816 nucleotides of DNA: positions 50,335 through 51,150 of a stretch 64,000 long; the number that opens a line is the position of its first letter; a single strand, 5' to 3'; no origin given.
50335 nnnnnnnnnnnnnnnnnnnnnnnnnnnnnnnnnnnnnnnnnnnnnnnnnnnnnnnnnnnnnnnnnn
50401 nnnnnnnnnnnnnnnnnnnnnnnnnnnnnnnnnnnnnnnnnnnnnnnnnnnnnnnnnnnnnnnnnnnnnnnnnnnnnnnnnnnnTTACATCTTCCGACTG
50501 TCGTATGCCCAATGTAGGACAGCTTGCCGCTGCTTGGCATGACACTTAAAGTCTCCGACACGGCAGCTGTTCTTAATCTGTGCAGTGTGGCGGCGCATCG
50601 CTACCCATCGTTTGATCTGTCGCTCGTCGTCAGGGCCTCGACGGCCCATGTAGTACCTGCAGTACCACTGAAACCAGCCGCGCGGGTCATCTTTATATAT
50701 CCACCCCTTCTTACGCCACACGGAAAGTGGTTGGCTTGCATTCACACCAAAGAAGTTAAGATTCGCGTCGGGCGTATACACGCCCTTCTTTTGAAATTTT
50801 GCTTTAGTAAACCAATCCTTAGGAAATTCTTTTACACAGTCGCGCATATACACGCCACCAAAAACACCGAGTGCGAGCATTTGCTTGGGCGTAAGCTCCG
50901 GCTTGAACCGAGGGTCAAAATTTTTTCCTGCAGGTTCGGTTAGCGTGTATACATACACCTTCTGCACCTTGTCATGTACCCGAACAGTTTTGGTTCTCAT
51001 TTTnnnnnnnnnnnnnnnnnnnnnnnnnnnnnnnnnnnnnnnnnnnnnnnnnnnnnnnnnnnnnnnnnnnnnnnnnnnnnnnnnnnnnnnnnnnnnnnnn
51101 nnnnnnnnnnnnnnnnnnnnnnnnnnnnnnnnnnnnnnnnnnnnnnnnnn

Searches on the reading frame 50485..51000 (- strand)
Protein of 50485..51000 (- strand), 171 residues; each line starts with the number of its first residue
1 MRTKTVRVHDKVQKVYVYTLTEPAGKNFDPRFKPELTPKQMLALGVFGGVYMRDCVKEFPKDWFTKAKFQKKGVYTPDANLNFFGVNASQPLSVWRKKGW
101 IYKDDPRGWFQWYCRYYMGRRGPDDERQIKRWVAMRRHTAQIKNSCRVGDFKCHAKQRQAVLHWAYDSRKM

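Call 3: search_protein_families(library=pfam, proteins=[window:50485-51000:-], max_evalue=0.01)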
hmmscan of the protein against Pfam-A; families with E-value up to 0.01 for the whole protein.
window:50485-51000:- (171 aa): 0 families
